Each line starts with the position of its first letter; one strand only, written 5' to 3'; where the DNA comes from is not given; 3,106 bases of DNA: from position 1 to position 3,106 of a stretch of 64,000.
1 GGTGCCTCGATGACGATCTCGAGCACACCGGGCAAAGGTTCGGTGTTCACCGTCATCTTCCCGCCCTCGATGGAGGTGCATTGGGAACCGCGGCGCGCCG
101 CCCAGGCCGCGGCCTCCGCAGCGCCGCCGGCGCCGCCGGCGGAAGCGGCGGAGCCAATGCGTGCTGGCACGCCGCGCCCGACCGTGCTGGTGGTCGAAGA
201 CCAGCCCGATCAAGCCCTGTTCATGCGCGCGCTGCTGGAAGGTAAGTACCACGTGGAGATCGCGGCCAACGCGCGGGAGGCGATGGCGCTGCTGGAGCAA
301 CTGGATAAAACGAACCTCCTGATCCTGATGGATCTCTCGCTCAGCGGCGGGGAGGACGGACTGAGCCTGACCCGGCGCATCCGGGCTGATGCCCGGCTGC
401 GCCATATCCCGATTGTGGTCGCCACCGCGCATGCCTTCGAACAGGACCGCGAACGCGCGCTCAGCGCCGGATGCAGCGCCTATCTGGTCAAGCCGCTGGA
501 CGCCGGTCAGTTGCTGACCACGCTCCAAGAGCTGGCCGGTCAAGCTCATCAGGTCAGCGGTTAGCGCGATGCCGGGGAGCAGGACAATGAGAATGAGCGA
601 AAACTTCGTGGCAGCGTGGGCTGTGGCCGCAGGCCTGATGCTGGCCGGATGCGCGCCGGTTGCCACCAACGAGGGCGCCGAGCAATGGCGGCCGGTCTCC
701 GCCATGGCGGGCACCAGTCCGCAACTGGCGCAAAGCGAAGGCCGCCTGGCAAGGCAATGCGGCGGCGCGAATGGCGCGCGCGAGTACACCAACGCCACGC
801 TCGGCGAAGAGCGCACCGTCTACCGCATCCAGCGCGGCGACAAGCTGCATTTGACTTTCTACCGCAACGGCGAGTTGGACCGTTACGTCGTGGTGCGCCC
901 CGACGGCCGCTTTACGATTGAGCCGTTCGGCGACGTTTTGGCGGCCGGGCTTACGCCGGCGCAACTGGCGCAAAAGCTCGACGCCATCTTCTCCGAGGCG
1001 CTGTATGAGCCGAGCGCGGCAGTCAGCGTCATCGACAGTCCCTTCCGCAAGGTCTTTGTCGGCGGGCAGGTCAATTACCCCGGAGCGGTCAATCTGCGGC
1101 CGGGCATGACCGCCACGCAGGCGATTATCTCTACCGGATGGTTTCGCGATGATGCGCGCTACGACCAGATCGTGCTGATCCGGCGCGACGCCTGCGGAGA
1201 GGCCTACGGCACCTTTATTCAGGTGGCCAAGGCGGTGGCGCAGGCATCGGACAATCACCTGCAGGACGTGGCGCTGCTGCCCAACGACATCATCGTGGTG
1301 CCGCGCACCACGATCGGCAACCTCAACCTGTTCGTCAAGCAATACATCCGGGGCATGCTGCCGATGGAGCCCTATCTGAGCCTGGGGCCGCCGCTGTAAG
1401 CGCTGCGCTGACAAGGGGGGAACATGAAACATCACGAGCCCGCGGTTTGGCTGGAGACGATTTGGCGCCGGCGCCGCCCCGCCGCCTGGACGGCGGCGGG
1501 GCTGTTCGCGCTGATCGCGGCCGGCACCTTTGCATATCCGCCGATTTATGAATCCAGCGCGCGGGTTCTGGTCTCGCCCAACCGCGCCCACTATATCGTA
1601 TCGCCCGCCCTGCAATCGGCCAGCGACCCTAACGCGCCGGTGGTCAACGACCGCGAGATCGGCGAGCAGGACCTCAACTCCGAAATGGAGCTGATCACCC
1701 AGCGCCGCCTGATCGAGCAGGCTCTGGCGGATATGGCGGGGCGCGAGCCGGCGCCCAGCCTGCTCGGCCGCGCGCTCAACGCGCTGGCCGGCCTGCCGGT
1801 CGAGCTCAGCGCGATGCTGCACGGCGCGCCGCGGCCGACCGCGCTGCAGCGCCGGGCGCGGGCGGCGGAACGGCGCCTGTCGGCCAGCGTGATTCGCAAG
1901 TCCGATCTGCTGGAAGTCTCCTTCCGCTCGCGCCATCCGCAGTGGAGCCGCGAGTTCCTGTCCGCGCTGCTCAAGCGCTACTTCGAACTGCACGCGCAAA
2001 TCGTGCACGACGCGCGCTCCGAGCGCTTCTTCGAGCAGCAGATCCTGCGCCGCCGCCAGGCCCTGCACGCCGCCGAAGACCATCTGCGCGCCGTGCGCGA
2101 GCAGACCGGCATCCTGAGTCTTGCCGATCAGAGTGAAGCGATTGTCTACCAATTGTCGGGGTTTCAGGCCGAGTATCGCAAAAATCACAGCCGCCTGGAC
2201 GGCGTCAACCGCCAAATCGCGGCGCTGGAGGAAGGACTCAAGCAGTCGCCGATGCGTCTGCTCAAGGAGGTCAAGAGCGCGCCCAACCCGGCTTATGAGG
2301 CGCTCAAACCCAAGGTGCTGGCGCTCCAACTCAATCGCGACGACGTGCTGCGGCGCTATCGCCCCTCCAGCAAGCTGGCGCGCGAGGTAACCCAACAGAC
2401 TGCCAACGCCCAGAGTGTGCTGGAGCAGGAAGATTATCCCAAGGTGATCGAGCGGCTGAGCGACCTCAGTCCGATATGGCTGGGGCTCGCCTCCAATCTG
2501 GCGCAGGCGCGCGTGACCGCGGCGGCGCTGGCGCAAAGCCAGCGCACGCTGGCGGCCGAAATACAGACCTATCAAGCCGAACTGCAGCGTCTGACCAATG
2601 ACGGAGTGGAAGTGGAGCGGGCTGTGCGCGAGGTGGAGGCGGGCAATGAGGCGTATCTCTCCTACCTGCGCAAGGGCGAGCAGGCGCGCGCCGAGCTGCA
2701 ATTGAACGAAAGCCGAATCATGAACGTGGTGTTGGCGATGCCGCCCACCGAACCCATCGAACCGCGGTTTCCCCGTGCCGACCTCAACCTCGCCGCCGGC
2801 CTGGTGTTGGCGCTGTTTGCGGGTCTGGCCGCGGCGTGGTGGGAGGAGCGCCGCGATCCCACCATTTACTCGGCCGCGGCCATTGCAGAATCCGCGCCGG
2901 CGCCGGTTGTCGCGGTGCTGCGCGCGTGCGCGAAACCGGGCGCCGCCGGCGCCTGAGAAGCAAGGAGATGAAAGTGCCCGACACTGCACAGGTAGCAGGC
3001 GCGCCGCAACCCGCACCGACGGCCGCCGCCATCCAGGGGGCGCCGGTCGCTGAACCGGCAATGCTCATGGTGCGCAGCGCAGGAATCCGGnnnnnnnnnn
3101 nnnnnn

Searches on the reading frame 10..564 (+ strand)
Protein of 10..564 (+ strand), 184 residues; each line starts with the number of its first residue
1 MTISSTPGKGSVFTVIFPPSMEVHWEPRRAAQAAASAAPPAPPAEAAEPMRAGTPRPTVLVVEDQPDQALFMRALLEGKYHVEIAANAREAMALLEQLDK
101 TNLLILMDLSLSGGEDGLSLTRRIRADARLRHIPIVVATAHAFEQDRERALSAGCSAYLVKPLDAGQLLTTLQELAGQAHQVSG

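Call 52: search_protein_families(library=ncbifam, proteins=[window:10-564:+], max_evalue=0.01)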
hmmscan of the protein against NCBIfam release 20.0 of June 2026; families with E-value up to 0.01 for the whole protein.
window:10-564:+ (184 aa): 91 families (the best 25 are shown)
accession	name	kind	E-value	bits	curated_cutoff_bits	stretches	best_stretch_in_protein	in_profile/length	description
NF038297.2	hybrid_HK_HrmK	equivalog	4.2e-23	81.8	725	1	3-170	441-602/607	hybrid histidine kinase/response regulator HrmK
TIGR02154.1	PhoB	equivalog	3.8e-17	62.3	296.2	1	57-173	3-117/226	phosphate regulon transcriptional regulator PhoB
NF052574.1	HisKinEspCMyxo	equivalog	2.3e-16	59.2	1200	1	2-174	620-781/785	serine histidine kinase EspC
NF008318.0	PRK11107.1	equivalog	3e-16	58.7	890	1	55-178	666-787/920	two-component sensor histidine kinase BarA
NF007005.1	PRK09468.1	equivalog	1.3e-15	57.5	331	1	58-174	5-117/237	osmolarity response regulator transcription factor OmpR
NF007135.0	PRK09581.1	equivalog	1.4e-15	57.1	474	1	58-175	4-119/457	PleD family two-component system response regulator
NF041734.1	resp_reg_RppA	equivalog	5.8e-15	55.3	250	1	59-180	3-122/229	two-component system response regulator RppA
TIGR02956.1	TMAO_torS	equivalog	1.2e-13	50.1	676.5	1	2-180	665-825/967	TMAO reductase system sensor histidine kinase/response regulator TorS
NF041832.1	near_NosP_CTERM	subfamily_domain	5.9e-13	48.6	400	1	2-175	208-369/370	NahK/ErcS family hybrid sensor histidine kinase/response regulator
NF007982.1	PRK10710.1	equivalog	1.1e-12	48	380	1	54-170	5-116/235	envelope stress response regulator BaeR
NF053854.1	RespRegPhoBBctds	equivalog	1.9e-12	47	270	1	59-169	1-108/225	two-component system response regulator PhoB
TIGR01387.1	cztR_silR_copR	subfamily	4.1e-12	46.2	279.2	1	59-180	1-118/218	heavy metal response regulator transcription factor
NF008078.0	PRK10816.1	equivalog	6e-12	45.5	336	1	59-176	3-116/223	two-component system response regulator PhoP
NF010076.0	PRK13557.1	subfamily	8.1e-12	44.3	631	1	49-147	410-504/540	histidine kinase famiy protein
NF045901.1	HisKinLetSLeg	equivalog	9.1e-12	43.8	1650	1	56-180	671-793/906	two-component system sensor histidine kinase LetS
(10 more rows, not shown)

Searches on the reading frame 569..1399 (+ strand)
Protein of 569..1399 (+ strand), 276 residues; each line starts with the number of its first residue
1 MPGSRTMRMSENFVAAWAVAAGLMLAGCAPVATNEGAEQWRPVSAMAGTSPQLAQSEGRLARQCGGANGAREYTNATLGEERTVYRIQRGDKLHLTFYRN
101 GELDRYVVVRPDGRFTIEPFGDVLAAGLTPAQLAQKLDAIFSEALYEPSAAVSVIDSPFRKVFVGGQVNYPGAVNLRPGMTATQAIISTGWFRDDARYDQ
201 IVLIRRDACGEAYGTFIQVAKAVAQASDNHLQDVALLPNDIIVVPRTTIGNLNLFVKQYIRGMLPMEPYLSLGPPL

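Call 4: search_protein_families(library=ncbifam, proteins=[window:569-1399:+], max_evalue=0.1)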
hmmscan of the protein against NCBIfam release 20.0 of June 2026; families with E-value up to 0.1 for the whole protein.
window:569-1399:+ (276 aa): 5 families
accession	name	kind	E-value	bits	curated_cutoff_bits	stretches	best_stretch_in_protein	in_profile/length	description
TIGR03027.2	pepcterm_export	equivalog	7.6e-28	97.3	180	1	85-247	3-167/169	XrtA/PEP-CTERM system exopolysaccharide export protein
NF041843.1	EpsY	equivalog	3.2e-20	72.3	320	1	73-244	42-210/211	exopolysaccharide export protein EpsY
TIGR03028.1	EpsE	equivalog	1e-08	34.8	262.65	1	85-247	2-162/239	polysaccharide export protein EpsE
NF011658.0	PRK15078.1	subfamily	1.5e-06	27.2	333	1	107-248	118-253/380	polysaccharide export protein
TIGR03305.1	alt_F1F0_F1_bet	exception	0.086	11.5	752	0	143-204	183-238/449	alternate F1F0 ATPase, F1 subunit beta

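Call 5: search_protein_families(library=pfam, proteins=[window:569-1399:+], max_evalue=0.1)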
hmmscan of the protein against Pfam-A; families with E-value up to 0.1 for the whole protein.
window:569-1399:+ (276 aa): 3 families
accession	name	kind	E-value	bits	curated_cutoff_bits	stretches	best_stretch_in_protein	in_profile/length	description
PF02563.21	Poly_export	-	1.5e-13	51.2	28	1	82-154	4-76/77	Polysaccharide biosynthesis/export protein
PF10531.15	SLBB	-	1.5e-08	34.8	27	1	161-210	1-48/55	SLBB domain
PF22461.2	SLBB_2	-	6.2e-08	33.1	27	1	161-244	2-79/79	SLBB domain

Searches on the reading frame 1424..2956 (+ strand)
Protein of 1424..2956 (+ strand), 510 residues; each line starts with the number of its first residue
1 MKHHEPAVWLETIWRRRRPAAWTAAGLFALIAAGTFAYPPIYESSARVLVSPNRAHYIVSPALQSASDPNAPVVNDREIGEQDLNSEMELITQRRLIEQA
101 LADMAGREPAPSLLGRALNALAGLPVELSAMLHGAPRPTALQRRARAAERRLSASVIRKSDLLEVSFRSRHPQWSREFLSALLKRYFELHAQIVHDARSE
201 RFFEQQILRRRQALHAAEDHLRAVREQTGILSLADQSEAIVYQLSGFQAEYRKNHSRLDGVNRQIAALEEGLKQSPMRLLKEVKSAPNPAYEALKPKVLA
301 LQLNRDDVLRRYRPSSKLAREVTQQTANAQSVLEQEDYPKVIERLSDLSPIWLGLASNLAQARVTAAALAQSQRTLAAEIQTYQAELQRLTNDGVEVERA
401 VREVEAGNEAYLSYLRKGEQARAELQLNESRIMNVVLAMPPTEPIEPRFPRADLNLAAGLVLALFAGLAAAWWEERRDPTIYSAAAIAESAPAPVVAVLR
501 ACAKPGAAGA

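Call 4: search_protein_families(library=ncbifam, proteins=[window:1424-2956:+], max_evalue=0.1)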
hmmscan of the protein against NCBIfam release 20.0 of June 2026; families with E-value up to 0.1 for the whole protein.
window:1424-2956:+ (510 aa): 8 families
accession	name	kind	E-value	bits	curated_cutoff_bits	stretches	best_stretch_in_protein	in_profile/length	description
TIGR03007.1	pepcterm_ChnLen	equivalog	5.8e-24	84.2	278.85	1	138-503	99-464/498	XrtA system polysaccharide chain length determinant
TIGR01005.1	eps_transp_fam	subfamily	3.9e-13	48.5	411.7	1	10-498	10-476/754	exopolysaccharide transport protein family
TIGR03017.1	EpsF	equivalog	1.3e-11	43.8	422.75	1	149-499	120-443/444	chain length determinant protein EpsF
NF007350.0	PRK09841.1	equivalog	8.8e-07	27.4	1248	2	326-470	303-442/726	tyrosine-protein kinase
TIGR01010.1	BexC_CtrB_KpsE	subfamily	2.1e-05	23.8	437.5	1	151-259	121-231/362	polysaccharide export inner-membrane protein, BexC/CtrB/KpsE family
TIGR02168.1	SMC_prok_B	equivalog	0.018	12.8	567.35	1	204-426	692-916/1181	chromosome segregation protein SMC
TIGR04523.1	Mplasa_alph_rch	subfamily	0.034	12.1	270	0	181-273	208-298/745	helix-rich protein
NF008568.0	PRK11519.1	equivalog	0.061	11.5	1068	0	161-250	228-319/720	tyrosine-protein kinase Wzc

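Call 5: search_protein_families(library=pfam, proteins=[window:1424-2956:+], max_evalue=0.1)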
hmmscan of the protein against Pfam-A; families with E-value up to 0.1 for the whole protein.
window:1424-2956:+ (510 aa): 4 families
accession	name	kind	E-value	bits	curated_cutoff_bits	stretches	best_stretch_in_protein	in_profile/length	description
PF02706.20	Wzz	-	2.1e-05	25.2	25.5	1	11-103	10-90/91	Chain length determinant protein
PF25803.1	Spectrin_SYNE1_2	-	0.0069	17.1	27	1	367-432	3-64/113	Nesprin-1, spectrin repeats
PF23735.1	KIF9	-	0.028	15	31.9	1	191-282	38-126/140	Kinesin-like protein KIF9 domain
PF13807.11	GNVR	-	0.045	14.1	27.7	0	399-471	8-77/82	G-rich domain on putative tyrosine kinase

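Call 61: find_homologous_proteins(query=window:1424-2956:+, max_evalue=1e-10)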
Query window:1424-2956:+ (510 aa): 25 proteins with E <= 1e-10 among 8000 candidates.
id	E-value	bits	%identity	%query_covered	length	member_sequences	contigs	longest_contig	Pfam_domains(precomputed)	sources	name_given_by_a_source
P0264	0.0e+0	1086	100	100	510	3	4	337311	PF02706.21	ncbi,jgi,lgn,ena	-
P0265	1.1e-268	910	82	100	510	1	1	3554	PF02706.21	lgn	-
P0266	1.4e-250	850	77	100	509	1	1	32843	-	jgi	jgi:uncharacterized protein involved in exopolysaccharide biosynthesis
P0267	2.4e-250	850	78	98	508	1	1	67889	PF02706.21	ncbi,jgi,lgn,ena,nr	ncbi:MAG TPA: hypothetical protein VKB84_21395 [Candidatus Binataceae bacterium]|nr:hypothetical pro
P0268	2.2e-247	840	76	100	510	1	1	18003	PF02706.21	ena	-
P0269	3.0e-247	839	76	100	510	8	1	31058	PF02706.21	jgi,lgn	jgi:uncharacterized protein involved in exopolysaccharide biosynthesis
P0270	2.5e-244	830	75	100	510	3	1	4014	-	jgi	jgi:uncharacterized protein involved in exopolysaccharide biosynthesis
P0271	1.1e-243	828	76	100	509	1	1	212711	PF02706.21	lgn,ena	-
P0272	4.6e-240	816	75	99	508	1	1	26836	PF02706.21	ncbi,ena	-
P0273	6.1e-230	782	73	96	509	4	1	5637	-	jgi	jgi:uncharacterized protein involved in exopolysaccharide biosynthesis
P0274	6.7e-225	766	70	100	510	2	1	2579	-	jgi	jgi:uncharacterized protein involved in exopolysaccharide biosynthesis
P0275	2.6e-221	754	69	100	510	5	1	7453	-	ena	-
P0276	8.5e-219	746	68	100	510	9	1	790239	PF02706.21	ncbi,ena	-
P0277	1.3e-217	742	67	100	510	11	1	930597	-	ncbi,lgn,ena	-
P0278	5.7e-216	736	68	98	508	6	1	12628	-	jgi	jgi:uncharacterized protein involved in exopolysaccharide biosynthesis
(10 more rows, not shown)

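Call 72: find_encoding_contigs(protein=P0264, flank=10000, max_places=4)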
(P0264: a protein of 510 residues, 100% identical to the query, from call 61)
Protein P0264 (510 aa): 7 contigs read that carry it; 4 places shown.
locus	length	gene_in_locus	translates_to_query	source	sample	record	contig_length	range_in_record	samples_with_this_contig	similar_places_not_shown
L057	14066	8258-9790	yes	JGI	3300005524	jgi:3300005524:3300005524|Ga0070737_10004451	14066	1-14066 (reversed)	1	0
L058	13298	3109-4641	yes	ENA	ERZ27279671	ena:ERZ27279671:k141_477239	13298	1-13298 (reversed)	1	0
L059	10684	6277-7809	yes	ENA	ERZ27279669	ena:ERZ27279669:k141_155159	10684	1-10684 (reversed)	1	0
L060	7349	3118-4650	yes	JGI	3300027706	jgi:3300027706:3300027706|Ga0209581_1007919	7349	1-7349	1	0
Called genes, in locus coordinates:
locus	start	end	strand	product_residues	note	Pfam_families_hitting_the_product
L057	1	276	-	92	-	?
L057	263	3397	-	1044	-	PF00873:ACR_tran, PF03176:MMPL (weak)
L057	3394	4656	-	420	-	PF25973:BSH_CzcB (faint), PF25917:BSH_RND, PF25876:HH_MFP_RND, PF25944:Beta-barrel_RND, PF25967:RND-MFP_C, PF25989:YknX_C, PF25975:CzcB_C (weak)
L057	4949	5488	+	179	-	PF00440:TetR_N, PF17932:TetR_C_24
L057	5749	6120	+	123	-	PF01627:Hpt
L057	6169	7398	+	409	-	PF00512:HisKA, PF02518:HATPase_c, PF00072:Response_reg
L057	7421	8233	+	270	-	PF02563:Poly_export, PF10531:SLBB, PF22461:SLBB_2 (weak)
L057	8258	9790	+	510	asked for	PF02706:Wzz (faint)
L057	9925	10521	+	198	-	-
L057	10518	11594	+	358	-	PF01408:GFO_IDH_MocA, PF22725:GFO_IDH_MocA_C3, PF02894:GFO_IDH_MocA_C (weak)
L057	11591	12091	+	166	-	PF25084:LbH_EIF2B (weak), PF25087:GMPPB_C, PF14602:Hexapep_2 (faint), PF00132:Hexapep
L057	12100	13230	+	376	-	PF00155:Aminotran_1_2, PF01041:DegT_DnrJ_EryC1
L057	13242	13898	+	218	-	PF02397:Bac_transf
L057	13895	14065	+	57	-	?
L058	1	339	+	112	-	?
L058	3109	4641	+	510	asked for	PF02706:Wzz (faint)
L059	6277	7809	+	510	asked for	PF02706:Wzz (faint)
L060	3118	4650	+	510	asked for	PF02706:Wzz (faint)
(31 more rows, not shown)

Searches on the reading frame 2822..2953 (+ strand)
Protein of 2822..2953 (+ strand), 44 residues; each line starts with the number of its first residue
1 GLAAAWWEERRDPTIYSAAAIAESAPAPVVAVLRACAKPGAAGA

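Call 43: search_solved_structures(query=A4, max_evalue=10, show_alignments=5)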
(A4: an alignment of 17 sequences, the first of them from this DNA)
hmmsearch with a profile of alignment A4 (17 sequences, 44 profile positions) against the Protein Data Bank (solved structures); distinct sequences matched with E-value up to 10: 7.
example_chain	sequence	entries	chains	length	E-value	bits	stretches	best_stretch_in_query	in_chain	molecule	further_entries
7vgy_A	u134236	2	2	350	0.18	14.8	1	17-40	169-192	Melatonin receptor type 1A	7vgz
7db6_D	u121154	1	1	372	0.2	14.7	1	17-40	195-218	Melatonin receptor type 1A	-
7vh0_A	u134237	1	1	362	0.2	14.6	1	17-40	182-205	Melatonin receptor type 1B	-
6me2_A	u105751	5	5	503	0.27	14.2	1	17-40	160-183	chimera protein of Melatonin receptor type 1A and GlgA glycogen synthase | Fusion protein of Melatonin receptor type 1A and GlgA glycogen synthase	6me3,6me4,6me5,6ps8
6me7_A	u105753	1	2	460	0.29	14.2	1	17-40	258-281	Soluble cytochrome b562,Melatonin receptor type 1B,Rubredoxin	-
6me6_A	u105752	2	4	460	0.29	14.2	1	17-40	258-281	Soluble cytochrome b562,Melatonin receptor type 1B,Rubredoxin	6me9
6me8_A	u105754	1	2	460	0.29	14.1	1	17-40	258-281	Soluble cytochrome b562,Melatonin receptor type 1B,Rubredoxin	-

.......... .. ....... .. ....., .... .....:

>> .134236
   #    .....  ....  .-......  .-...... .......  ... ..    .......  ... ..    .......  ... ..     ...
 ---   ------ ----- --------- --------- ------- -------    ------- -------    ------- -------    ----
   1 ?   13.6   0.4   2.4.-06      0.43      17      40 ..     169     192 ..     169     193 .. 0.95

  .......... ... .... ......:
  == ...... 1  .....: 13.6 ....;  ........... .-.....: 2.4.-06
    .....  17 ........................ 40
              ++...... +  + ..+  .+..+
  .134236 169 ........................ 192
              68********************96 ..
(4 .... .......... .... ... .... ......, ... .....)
